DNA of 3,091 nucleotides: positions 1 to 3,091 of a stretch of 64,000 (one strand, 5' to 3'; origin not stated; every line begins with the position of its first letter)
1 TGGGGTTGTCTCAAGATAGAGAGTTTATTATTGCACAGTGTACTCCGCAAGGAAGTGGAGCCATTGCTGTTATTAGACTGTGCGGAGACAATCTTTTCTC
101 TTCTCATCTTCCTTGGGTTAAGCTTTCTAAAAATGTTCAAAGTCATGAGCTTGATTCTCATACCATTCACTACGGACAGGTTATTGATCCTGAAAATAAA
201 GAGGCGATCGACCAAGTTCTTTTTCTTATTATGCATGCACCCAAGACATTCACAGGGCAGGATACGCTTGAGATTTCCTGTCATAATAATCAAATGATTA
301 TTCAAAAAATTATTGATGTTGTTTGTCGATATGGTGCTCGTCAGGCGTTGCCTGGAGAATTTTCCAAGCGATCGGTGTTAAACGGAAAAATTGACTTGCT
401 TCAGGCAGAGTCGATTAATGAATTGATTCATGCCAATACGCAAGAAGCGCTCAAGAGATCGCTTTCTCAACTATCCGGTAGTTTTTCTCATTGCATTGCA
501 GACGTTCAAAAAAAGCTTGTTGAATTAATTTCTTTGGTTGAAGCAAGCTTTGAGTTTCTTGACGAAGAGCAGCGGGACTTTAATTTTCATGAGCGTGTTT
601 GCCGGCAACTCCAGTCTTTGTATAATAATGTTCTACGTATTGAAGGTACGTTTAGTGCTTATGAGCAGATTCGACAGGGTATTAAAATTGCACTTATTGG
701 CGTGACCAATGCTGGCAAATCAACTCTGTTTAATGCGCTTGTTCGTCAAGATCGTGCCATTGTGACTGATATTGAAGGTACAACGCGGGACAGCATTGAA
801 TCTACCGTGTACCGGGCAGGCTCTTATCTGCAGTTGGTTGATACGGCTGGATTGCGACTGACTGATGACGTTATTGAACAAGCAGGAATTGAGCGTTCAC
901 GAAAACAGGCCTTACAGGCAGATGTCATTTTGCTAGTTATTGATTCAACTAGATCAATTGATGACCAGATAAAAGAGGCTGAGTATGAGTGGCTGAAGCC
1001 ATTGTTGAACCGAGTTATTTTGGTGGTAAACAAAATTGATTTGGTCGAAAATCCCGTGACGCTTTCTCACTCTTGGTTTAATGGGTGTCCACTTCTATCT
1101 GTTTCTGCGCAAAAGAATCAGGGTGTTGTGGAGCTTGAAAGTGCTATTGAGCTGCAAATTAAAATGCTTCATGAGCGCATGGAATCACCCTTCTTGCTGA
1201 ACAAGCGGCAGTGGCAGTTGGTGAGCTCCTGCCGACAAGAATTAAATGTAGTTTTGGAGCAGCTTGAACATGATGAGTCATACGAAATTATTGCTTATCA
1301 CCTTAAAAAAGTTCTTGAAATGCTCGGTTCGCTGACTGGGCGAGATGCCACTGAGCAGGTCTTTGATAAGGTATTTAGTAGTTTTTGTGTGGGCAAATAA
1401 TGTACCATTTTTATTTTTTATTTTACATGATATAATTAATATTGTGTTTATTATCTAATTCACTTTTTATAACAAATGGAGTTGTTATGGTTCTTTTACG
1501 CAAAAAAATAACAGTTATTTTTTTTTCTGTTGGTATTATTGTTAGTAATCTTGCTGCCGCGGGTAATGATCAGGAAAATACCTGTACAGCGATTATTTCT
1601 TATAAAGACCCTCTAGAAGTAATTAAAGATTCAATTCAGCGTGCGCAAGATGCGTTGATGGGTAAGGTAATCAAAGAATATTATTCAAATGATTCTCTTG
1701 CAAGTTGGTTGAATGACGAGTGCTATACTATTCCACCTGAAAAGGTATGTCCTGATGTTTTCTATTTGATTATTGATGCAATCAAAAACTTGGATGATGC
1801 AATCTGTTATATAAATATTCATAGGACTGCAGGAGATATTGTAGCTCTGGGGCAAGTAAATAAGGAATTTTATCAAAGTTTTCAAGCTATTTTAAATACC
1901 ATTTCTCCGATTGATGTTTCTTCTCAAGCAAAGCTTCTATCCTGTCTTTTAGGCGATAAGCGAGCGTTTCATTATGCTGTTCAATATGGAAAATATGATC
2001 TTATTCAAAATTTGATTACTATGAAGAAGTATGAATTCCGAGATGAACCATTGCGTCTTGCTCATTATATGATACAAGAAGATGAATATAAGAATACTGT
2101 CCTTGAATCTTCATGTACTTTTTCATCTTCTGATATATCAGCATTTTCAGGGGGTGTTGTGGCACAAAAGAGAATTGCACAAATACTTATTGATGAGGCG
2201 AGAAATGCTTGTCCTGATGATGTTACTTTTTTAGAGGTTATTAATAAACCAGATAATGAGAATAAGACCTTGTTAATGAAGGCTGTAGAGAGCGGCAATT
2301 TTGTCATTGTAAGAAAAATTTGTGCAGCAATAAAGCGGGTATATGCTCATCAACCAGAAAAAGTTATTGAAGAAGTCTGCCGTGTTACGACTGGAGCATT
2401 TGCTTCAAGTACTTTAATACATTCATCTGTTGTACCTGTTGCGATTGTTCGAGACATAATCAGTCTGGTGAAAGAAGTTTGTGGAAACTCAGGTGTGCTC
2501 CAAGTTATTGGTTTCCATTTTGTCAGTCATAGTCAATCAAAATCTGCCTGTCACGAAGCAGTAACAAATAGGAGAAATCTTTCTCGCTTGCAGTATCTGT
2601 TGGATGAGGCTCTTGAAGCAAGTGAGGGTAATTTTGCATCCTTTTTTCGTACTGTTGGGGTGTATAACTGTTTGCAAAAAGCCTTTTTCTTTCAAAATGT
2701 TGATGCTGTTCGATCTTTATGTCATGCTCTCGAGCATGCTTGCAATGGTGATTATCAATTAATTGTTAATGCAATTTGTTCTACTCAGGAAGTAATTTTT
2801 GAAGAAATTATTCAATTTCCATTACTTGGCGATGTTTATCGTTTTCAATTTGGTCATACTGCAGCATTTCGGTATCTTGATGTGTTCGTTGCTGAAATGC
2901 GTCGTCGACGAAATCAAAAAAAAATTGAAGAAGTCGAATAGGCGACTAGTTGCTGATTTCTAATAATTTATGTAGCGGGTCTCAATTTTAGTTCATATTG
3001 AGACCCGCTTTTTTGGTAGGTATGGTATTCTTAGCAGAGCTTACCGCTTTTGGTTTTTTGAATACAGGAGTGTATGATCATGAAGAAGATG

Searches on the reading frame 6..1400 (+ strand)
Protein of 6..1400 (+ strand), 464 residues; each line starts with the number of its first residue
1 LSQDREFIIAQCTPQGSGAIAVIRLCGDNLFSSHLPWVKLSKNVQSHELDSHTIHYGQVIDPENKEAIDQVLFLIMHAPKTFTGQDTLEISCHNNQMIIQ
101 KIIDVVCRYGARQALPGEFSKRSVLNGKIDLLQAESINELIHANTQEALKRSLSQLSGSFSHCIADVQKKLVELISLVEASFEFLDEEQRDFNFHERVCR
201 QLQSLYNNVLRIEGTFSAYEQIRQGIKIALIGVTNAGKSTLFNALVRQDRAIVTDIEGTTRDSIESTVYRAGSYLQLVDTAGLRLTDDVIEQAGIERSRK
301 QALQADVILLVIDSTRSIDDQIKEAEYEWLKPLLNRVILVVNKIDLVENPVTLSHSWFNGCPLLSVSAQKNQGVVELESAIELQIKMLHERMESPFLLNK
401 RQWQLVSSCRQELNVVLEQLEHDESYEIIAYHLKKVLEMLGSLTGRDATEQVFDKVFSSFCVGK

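Call 24: search_protein_families(library=pfam, proteins=[window:6-1400:+], max_evalue=0.00001)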
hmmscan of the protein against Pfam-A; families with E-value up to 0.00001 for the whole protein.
window:6-1400:+ (464 aa): 7 families
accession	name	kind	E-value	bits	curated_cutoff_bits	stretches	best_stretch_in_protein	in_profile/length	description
PF12631.12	MnmE_helical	-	2.3e-41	142.7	40.1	1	131-461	1-211/211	MnmE helical domain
PF10396.14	TrmE_N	-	5e-33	114.2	29.8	1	8-128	2-117/117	GTP-binding protein TrmE N-terminus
PF01926.29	MMR_HSR1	-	1.7e-26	93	21.9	1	227-343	1-113/113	50S ribosome-binding GTPase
PF02421.24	FeoB_N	-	6.7e-11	42.4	27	1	227-381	2-156/156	Ferrous iron transport protein B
PF00350.29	Dynamin_N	-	1.8e-08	35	27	0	228-261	1-33/168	Dynamin family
PF00009.33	GTP_EFTU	-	3.3e-08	33.8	26.5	1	226-381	4-182/188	Elongation factor Tu GTP binding domain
PF03193.22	RsgA_GTPase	-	8e-06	26.2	30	0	225-283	106-168/174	RsgA GTPase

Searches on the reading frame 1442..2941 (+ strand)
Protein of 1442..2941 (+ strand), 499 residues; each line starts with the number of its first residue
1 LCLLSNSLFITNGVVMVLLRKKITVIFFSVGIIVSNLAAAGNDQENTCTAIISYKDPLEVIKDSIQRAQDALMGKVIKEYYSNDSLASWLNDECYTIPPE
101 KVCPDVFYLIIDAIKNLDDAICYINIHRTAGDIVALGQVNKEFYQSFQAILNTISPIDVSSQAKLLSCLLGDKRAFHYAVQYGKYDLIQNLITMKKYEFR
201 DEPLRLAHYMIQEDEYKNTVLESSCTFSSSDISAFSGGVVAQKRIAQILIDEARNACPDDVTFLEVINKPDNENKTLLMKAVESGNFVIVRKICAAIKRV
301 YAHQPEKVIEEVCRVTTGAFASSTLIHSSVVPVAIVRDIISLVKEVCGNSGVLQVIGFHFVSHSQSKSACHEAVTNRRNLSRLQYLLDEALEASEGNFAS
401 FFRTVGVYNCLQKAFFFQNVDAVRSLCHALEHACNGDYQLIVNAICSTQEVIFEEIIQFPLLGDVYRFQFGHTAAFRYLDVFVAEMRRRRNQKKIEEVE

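Call 24: search_protein_families(library=pfam, proteins=[window:1442-2941:+], max_evalue=0.00001)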
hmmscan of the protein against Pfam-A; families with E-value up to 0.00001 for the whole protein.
window:1442-2941:+ (499 aa): 1 family
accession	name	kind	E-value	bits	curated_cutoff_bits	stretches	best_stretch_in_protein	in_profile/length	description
PF12796.13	Ank_2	-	1.9e-06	28.8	27.3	0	176-294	1-80/90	Ankyrin repeats (3 copies)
